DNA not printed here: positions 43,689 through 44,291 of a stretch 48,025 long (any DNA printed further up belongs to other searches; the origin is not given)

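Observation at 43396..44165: AT-rich two-gene membrane module co-transcribed with the CI repressor in the rexAB position: candidate new exclusion or abortive-infection system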

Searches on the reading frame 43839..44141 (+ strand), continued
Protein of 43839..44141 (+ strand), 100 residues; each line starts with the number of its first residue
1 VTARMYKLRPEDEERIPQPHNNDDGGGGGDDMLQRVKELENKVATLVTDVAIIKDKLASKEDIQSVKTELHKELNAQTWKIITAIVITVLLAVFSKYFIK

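Call 47: search_protein_families(library=pfam, alignment_id=A3, max_evalue=1)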
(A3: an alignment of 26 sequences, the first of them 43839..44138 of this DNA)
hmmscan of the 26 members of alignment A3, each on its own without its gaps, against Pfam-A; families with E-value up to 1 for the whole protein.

A. member 1, window:43839-44138:+ (100 aa): 3 families
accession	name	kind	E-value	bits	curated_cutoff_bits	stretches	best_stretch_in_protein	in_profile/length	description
PF14621.11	RFX5_DNA_bdg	-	0.006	16.8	27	1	26-73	146-193/219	RFX5 DNA-binding domain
PF15821.10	DUF4709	-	0.012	16.5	27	1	33-86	26-77/110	Domain of unknown function (DUF4709)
PF03520.19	KCNQ_channel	-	0.041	14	25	1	28-69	109-150/189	KCNQ voltage-gated potassium channel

B. families by the number of members that match (of 26 scanned): 34 families (the first 25 are shown)
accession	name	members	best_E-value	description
PF14621.11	RFX5_DNA_bdg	11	0.0051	RFX5 DNA-binding domain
PF01105.29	EMP24_GP25L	8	0.017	emp24/gp25L/p24 family/GOLD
PF03520.19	KCNQ_channel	7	0.0043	KCNQ voltage-gated potassium channel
PF15821.10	DUF4709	5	0.012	Domain of unknown function (DUF4709)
PF19199.5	Phage_coatGP8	4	0.013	Phage major coat protein, Gp8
PF21521.3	MYO6_lever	3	0.016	Myosin VI, lever arm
PF05657.16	DUF806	2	0.055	Protein of unknown function (DUF806)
PF01251.23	Ribosomal_S7e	2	0.061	Ribosomal protein S7e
PF24525.1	TTC3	1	0.002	TTC3, helical domain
PF06005.17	ZapB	1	0.008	Cell division protein ZapB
PF05531.17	NPV_P10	1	0.0084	Nucleopolyhedrovirus P10 protein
PF24362.2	DUF7518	1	0.018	Family of unknown function (DUF7518)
PF10473.14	CENP-F_leu_zip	1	0.018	Leucine-rich repeats of kinetochore protein Cenp-F/LEK1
PF07321.17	YscO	1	0.02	Type III secretion protein YscO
PF01564.23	Spermine_synth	1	0.027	Spermine/spermidine synthase domain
PF10779.14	XhlA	1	0.13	Haemolysin XhlA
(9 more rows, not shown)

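Call 51: find_related_loci(query=A4, collection=genome_contigs, flank=3500)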
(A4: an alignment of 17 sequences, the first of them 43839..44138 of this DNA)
Query A4 (100 aa) in genome_contigs; peptide patterns used: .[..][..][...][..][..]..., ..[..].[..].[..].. (x = any residue, [..] = any of these).
95 stretches matched a pattern; 5 encode a relative of the query (tblastn E <= 1e-3); 5 distinct loci.
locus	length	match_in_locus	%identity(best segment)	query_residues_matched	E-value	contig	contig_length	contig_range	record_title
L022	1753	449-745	77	5-100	1e-40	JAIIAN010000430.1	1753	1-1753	MAG: Bacillota bacterium isolate Map_102_022 contig_100_9755, whole genome shotgun sequence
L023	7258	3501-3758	69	11-100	5e-31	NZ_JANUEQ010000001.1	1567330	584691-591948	Klebsiella sp. BIGb0407 Ga0480618_01, whole genome shotgun sequence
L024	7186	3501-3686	61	32-100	3e-24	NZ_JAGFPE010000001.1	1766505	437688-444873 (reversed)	Candidatus Symbiopectobacterium sp. NZEC151 NODE_1_legth_1766601_cov_105.142059, whole genome shotgun sequence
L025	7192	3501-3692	55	31-100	1e-21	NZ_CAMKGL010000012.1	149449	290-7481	Serratia quinivorans isolate 6bc90734-a76c-11e8-a962-3c4a9275d6c8 ERS2677028SCcontig000012, whole genome shotgun sequenc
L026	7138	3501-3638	33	31-76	2e-5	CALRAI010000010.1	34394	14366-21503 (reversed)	MAG: Candidatus Uhrbacteria bacterium isolate MaH-04nov19-6 genome assembly, contig: MaH-04nov19-C2905, whole genome sho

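Call 52: find_related_loci(query=A4, collection=viral_contigs, flank=3500)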
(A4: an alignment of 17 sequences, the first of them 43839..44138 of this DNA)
Query A4 (100 aa) in viral_contigs; peptide patterns used: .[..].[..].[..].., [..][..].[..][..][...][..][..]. (x = any residue, [..] = any of these).
154 stretches matched a pattern; 50 encode a relative of the query (tblastn E <= 1e-3); 50 distinct loci.
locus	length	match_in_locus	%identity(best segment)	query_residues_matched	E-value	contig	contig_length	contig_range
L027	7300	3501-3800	99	1-100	4e-64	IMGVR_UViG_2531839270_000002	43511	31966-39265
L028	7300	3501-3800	98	1-100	2e-63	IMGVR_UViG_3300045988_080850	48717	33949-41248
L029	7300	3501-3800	98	1-100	2e-63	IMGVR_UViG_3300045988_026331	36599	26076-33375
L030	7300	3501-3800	98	1-100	2e-63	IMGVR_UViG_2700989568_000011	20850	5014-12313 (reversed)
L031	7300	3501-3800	98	1-100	2e-63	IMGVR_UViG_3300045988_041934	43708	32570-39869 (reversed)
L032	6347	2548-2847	98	1-100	2e-63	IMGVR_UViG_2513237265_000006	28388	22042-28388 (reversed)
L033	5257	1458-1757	98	1-100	2e-63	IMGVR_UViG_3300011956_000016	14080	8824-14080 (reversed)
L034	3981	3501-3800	97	1-100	5e-62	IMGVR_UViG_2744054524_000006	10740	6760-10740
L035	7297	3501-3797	78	5-100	8e-41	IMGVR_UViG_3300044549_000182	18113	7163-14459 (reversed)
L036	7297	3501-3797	77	5-100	1e-40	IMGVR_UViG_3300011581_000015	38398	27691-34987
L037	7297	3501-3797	78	5-100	8e-41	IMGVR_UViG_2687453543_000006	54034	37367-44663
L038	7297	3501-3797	78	5-100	5e-40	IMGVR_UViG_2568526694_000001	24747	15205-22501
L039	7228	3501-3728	88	25-100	4e-40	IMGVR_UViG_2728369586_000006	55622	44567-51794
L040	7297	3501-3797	78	5-100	5e-40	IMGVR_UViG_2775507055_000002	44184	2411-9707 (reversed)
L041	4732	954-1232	75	10-100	4e-40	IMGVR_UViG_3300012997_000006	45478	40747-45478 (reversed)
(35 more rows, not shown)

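Call 60: search_solved_structures(query=A4, max_evalue=1)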
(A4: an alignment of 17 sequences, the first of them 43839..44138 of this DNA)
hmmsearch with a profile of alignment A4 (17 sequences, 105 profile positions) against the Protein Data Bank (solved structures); distinct sequences matched with E-value up to 1: 16.
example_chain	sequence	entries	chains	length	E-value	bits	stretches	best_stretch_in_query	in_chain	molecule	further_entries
5apx_A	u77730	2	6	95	0.00059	23.2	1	32-73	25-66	GENERAL CONTROL PROTEIN GCN4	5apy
5apw_A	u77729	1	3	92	0.004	20.5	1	32-70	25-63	GENERAL CONTROL PROTEIN GCN4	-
9rgy_A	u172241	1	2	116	0.011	19.1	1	32-86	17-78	sc-apCC3-CW-0NTT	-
5apu_A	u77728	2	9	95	0.014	18.8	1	32-72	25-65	GENERAL CONTROL PROTEIN GCN4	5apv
5apz_A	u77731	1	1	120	0.016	18.6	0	35-71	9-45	GENERAL CONTROL PROTEIN GCN4, NOR1 TCAR0761, GENERAL CONTROL PROTEIN GCN4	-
3gn4_A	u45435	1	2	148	0.15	15.4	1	31-75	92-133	Myosin-VI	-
5h07_D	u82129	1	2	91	0.19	15.2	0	39-56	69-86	TNFAIP3-interacting protein 2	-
7o92_A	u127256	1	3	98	0.2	15.1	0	30-79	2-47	hypothetical protein UY81_C0065G0003 residues 18-54 from Candidatus Giovannonibacteria bac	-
1ifl_A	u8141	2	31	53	0.28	14.6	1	66-102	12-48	INOVIRUS | major coat protein p8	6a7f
9rgv_A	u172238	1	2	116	0.43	14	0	32-85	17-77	sc-apCC3-CW1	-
1yvl_A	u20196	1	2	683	0.5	13.8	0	12-70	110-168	Signal transducer and activator of transcription 1-alpha/beta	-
9rgx_A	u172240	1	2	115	0.52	13.8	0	32-85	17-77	sc-apCC3-ACW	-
8yyu_A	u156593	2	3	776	0.57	13.6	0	12-70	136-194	Signal transducer and activator of transcription 1-alpha/beta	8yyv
7qep_O5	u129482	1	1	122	0.71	13.3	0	41-91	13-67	60S ribosomal protein L35-1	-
9rgz_A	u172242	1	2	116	0.72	13.3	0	32-86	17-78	sc-apCC3-CW-2NTT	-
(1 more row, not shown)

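Call 92: search_protein_representatives(alignment_id=A3)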
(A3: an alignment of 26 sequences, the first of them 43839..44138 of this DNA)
Query: 26 sequences, 106 profile positions. Proteins with E-value up to 0.001 (for the whole library): 916; up to 1e-10: 140; up to 1e-30: 5. The best 150 are listed.
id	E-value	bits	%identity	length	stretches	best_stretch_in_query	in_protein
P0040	2.0e-42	159.7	-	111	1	1-106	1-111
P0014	3.9e-40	152.3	-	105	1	6-106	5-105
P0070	1.1e-33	131.6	-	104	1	5-106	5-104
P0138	6.8e-33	129.1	-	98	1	25-106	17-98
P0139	8.3e-33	128.8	-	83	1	26-106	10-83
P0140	4.6e-30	120.0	-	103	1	7-106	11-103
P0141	2.7e-28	114.3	-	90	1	15-106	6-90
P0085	5.0e-25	103.8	-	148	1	8-105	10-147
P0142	1.3e-24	102.5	-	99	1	20-106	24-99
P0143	9.1e-22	93.3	-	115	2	27-73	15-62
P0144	1.6e-21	92.6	-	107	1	19-101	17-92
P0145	3.7e-21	91.3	-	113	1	6-99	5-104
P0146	4.0e-21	91.2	-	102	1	15-103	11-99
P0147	1.0e-20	90.0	-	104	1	20-104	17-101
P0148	4.3e-20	87.9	-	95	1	29-99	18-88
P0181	3.0e-14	69.1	-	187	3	40-82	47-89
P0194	2.7e-13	66.1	-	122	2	47-96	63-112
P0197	3.3e-13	65.8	-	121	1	29-91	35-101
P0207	1.1e-12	64.1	-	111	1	20-104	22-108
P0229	7.0e-12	61.5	-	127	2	40-82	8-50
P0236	1.4e-11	60.6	-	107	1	31-100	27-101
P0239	1.6e-11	60.4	-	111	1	28-97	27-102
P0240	1.6e-11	60.4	-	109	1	21-104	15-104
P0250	2.2e-11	59.9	-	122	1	27-96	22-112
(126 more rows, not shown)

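Call 94: search_protein_families(library=pfam, alignment_id=A6, max_evalue=0.1)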
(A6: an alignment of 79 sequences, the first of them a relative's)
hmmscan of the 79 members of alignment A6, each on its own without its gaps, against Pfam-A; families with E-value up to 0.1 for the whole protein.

A. member 1, P0138 (98 aa): 2 families
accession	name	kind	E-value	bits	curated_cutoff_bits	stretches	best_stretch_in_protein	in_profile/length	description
PF05657.16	DUF806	-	0.0053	17.6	25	1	35-81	50-97/121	Protein of unknown function (DUF806)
PF14621.11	RFX5_DNA_bdg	-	0.023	14.9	27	1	22-70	144-192/219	RFX5 DNA-binding domain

B. families by the number of members that match (of 79 scanned): 114 families (the first 25 are shown)
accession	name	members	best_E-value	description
PF10779.14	XhlA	17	9.7e-07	Haemolysin XhlA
PF01105.29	EMP24_GP25L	17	0.0005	emp24/gp25L/p24 family/GOLD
PF03180.19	Lipoprotein_9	8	0.017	NlpA lipoprotein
PF07798.16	CCDC90-like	7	5.1e-05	Coiled-coil domain-containing protein 90-like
PF16526.10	CLZ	7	0.0024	C-terminal leucine zipper domain of cyclic nucleotide-gated channels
PF16326.10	ABC_tran_CTD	6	0.0017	ABC transporter C-terminal domain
PF05377.16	FlaC_arch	6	0.0027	Flagella accessory protein C (FlaC)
PF18210.6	Knl1_RWD_C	5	0.00044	Knl1 RWD C-terminal domain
PF21408.2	MTR4-like_stalk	5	0.0068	Exosome RNA helicase MTR4-like, stalk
PF16331.10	TolA_bind_tri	4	0.00042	TolA binding protein trimerisation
PF24073.1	DUF7365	4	0.0054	Coiled-coil region of unknown function (DUF7365)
PF04728.18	LPP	4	0.013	Lipoprotein leucine-zipper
PF23991.1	DUF7310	4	0.057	Coiled-coil region of unknown function (DUF7310)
PF10241.14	KxDL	3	0.00052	Uncharacterized conserved protein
PF16421.10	E2F_CC-MB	3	0.0062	E2F transcription factor CC-MB domain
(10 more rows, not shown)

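Call 97: search_protein_families(library=pfam, proteins=[P0250, P0239, P0194, P0229, P0240, P0207, P0236, P0181], max_evalue=0.01)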
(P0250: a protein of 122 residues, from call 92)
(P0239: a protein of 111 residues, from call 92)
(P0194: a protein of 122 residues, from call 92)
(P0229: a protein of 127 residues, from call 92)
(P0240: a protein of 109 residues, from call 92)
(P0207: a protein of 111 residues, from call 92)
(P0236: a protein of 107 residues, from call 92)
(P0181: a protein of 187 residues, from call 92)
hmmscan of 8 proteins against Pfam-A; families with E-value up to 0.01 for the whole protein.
P0250 (122 aa): 0 families

P0239 (111 aa): 0 families

P0194 (122 aa): 1 family
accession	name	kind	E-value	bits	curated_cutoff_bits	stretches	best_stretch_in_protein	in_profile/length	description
PF07798.16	CCDC90-like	-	0.0066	16.8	33.5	1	37-116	88-170/175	Coiled-coil domain-containing protein 90-like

P0229 (127 aa): 15 families
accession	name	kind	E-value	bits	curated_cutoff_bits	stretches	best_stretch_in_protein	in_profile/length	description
PF10473.14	CENP-F_leu_zip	-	7.6e-06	26.5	34.5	1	5-100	21-113/140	Leucine-rich repeats of kinetochore protein Cenp-F/LEK1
PF25541.1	TBCA_PH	-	1.8e-05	24.9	27.8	1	10-100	21-111/139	PH domain-containing proteins, TBCA domain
PF10779.14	XhlA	-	9.5e-05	22.9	34.7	1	61-119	5-64/67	Haemolysin XhlA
PF25450.1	Rab11-FIP3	-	0.00031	21.5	31.9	0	56-104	64-112/125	Rab11-FIP3-like domain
PF07798.16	CCDC90-like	-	0.00059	20.2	33.5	1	25-95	36-100/175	Coiled-coil domain-containing protein 90-like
PF04728.18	LPP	-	0.00079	20.2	29.1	0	8-29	7-28/53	Lipoprotein leucine-zipper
PF10805.13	DUF2730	-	0.001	19.5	24.9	1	25-95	23-91/102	Protein of unknown function (DUF2730)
PF24922.1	ACBP4_C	-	0.0011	19.7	31.2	0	6-55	8-54/105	Acyl-CoA-binding domain-containing protein 4-6, C-terminal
PF25078.1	DUF7801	-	0.0015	19.2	33.2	1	5-96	12-110/155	Domain of unknown function (DUF7801)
PF16888.10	YwqH-like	-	0.0019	18.9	33.7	0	57-95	14-48/123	YwqH-like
PF05377.16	FlaC_arch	-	0.0048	17.7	27.8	0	64-97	4-37/55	Flagella accessory protein C (FlaC)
PF21408.2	MTR4-like_stalk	-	0.0054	17.4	24.2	0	6-48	20-63/64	Exosome RNA helicase MTR4-like, stalk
PF06160.17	EzrA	-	0.0067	15.2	39.6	1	6-98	311-403/557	Septation ring formation regulator, EzrA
PF15905.10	HMMR_N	-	0.0078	16.1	30.1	1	6-101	190-285/330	Hyaluronan mediated motility receptor N-terminal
PF00170.26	bZIP_1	-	0.0095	16.5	27.6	0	66-96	32-62/64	bZIP transcription factor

P0240 (109 aa): 2 families
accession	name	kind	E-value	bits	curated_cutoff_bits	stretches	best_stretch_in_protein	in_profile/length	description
PF18210.6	Knl1_RWD_C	-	0.00044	20.9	27.8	1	35-96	2-70/151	Knl1 RWD C-terminal domain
PF12795.12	MscS_porin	-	0.0037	17.3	34.4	1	35-80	111-157/238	Mechanosensitive ion channel porin domain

P0207 (111 aa): 3 families
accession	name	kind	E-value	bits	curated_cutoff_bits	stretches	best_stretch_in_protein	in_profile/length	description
PF25547.1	WXG100_2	-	0.0021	18.5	27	1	30-109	65-141/150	WXG100 like domain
PF10553.14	MSV199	-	0.0072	17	22.4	1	45-92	53-100/132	MSV199 domain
PF00804.31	Syntaxin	-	0.0081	16.4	26.7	0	35-92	3-64/157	Syntaxin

P0236 (107 aa): 2 families
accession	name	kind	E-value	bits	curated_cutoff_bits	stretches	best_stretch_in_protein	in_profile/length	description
PF18210.6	Knl1_RWD_C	-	0.0021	18.7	27.8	1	34-100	7-73/151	Knl1 RWD C-terminal domain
PF16526.10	CLZ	-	0.0032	18.2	26.7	1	31-67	24-60/71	C-terminal leucine zipper domain of cyclic nucleotide-gated channels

P0181 (187 aa): 27 families (the best 25 are shown)
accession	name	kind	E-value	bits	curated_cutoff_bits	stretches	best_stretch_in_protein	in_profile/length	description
PF04728.18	LPP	-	2e-06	28.4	29.1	0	118-146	5-33/53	Lipoprotein leucine-zipper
PF10473.14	CENP-F_leu_zip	-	1.8e-05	25.3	34.5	1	42-142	19-115/140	Leucine-rich repeats of kinetochore protein Cenp-F/LEK1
PF07798.16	CCDC90-like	-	2.6e-05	24.6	33.5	1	57-135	29-105/175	Coiled-coil domain-containing protein 90-like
PF25541.1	TBCA_PH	-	3.8e-05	23.9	27.8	1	45-123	31-109/139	PH domain-containing proteins, TBCA domain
PF07889.17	DUF1664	-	0.00011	22.7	34.6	0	45-119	46-121/124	Protein of unknown function (DUF1664)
PF24922.1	ACBP4_C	-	0.00018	22.2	31.2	0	44-93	7-53/105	Acyl-CoA-binding domain-containing protein 4-6, C-terminal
PF25450.1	Rab11-FIP3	-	0.00027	21.7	31.9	0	115-168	63-116/125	Rab11-FIP3-like domain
PF06818.20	Fez1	-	0.00035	21.5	34.4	0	91-161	9-79/199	Fez1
PF06160.17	EzrA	-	0.00035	19.4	39.6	1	43-158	309-424/557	Septation ring formation regulator, EzrA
PF08702.15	Fib_alpha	-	0.00065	20.3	29.9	1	41-147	22-129/143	Fibrinogen alpha/beta chain family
PF08700.17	VPS51_Exo84_N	-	0.00067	20.1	24.2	0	128-155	59-86/87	Vps51/EXO84/COG1 N-terminal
PF10779.14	XhlA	-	0.00068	20.2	34.7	0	106-149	4-47/67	Haemolysin XhlA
PF16888.10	YwqH-like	-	0.00077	20.2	33.7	0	107-146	11-50/123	YwqH-like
PF16331.10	TolA_bind_tri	-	0.001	19.5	30.1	0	108-133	27-52/76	TolA binding protein trimerisation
PF15905.10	HMMR_N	-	0.0012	18.8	30.1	1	35-164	141-274/330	Hyaluronan mediated motility receptor N-terminal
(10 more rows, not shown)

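Call 99: find_encoding_contigs(protein=P0240, flank=3000, max_places=3)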
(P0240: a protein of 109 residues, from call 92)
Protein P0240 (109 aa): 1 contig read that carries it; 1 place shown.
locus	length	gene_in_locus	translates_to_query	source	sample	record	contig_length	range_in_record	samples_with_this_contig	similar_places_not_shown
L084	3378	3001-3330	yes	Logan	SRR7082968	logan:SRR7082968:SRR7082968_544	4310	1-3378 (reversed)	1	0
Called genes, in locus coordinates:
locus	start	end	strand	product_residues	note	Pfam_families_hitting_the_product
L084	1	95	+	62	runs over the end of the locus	-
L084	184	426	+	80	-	-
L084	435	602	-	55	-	-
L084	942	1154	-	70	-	-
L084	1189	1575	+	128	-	PF00717:Peptidase_S24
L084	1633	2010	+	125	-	-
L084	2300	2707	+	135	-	-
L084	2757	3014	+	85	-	-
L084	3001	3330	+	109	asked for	-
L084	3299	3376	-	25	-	?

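Call 100: find_encoding_contigs(protein=P0250, flank=3000, max_places=3)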
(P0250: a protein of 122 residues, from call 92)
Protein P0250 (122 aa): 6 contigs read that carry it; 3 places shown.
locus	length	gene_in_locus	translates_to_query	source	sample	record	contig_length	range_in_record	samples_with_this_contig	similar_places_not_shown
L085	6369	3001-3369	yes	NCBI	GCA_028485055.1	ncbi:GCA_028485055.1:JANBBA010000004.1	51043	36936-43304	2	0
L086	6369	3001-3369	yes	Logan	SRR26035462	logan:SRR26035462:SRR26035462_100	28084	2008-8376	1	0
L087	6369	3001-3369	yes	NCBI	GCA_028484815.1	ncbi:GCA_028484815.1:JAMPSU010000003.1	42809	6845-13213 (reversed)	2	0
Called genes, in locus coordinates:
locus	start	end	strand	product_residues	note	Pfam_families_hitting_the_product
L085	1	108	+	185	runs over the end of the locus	-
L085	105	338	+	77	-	-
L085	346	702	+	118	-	-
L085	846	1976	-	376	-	PF10543:ORF6N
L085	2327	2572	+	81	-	PF03869:Arc, PF22513:FitA-like_RHH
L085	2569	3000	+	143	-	-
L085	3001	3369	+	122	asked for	-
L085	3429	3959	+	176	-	-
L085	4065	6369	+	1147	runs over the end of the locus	PF20155:TMP_3, PF06120:Phage_HK97_TLTM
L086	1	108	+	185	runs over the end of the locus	-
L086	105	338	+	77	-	-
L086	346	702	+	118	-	-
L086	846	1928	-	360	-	PF10543:ORF6N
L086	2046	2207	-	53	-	-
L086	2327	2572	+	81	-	PF03869:Arc, PF22513:FitA-like_RHH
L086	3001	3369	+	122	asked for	-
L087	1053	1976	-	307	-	PF10543:ORF6N, PF10548:P22_AR_C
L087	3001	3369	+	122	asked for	-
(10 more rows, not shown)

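Call 101: find_encoding_contigs(protein=P0207, flank=3000, max_places=3)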
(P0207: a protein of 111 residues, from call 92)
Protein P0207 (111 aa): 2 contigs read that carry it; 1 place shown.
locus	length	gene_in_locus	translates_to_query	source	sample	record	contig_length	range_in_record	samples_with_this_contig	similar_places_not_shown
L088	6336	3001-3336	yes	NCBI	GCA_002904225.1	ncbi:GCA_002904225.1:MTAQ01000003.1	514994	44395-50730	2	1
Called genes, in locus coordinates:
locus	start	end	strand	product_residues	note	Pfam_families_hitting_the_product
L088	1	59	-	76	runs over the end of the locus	-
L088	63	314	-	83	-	-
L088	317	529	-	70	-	-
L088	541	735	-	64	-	-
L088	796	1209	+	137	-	PF12844:HTH_19, PF13560:HTH_31, PF01381:HTH_3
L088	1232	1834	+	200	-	PF27202:Flk_N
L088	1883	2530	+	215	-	PF11319:VasI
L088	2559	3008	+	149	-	-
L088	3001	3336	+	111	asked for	-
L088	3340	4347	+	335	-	PF24624:Int_N, PF00589:Phage_integrase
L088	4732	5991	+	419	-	PF13356:Arm-DNA-bind_3, PF22022:Phage_int_M, PF00589:Phage_integrase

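Call 102: find_encoding_contigs(protein=P0197, flank=3000, max_places=3)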
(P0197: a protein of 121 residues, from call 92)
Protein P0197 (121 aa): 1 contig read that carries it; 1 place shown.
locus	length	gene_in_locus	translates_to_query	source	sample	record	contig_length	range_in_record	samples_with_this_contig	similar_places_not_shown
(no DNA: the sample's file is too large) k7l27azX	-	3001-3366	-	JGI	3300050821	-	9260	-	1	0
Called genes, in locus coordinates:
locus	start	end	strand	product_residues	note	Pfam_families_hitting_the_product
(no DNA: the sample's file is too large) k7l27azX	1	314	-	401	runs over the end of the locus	?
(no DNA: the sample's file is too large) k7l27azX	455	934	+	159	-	-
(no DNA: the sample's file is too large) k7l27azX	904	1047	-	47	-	-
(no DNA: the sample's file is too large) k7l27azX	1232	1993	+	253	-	-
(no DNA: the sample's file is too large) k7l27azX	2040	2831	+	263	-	-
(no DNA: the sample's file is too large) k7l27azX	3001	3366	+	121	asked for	-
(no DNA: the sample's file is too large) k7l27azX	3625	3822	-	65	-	-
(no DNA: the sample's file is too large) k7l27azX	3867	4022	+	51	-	-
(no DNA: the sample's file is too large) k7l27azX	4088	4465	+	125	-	PF00903:Glyoxalase, PF19581:Glyoxalase_7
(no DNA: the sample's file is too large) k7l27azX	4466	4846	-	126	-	-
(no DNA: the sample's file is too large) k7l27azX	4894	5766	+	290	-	PF13714:PEP_mutase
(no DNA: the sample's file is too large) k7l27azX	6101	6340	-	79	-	-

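Call 104: search_dna_similar(query=L085:3001-3366:+, collection=phages, mode=protein, max_rows=25, max_evalue=0.001)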
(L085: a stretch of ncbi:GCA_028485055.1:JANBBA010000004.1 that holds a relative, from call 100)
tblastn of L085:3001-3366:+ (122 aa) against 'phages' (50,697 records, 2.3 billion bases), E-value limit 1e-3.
Records with a match: 4; places in all: 4; records where one place covers at least 80% of the query: 2.
Best place of each record, by identity: <60% 4.
By first word of the organism name: Salmonella 2; Deep-sea 2.
By host as written in the record: Salmonella enterica subsp. enterica serovar Brandenburg 2; - 2.
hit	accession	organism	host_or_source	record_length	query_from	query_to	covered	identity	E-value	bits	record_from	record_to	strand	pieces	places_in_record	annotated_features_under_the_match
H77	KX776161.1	Salmonella phage UPF_BP1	Salmonella enterica subsp. enterica ...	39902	17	122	87%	37.6%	9e-6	49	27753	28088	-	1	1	SPUPF_00064: hypothetical protein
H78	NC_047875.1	Salmonella phage UPF_BP1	Salmonella enterica subsp. enterica ...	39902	17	122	87%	37.6%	9e-6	49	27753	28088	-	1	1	SPUPF_00064: hypothetical protein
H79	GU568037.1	Deep-sea thermophilic phage D6E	-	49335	30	78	40%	36.7%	6e-4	44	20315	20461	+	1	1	none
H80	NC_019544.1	Deep-sea thermophilic phage D6E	-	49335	30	78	40%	36.7%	6e-4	44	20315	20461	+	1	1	none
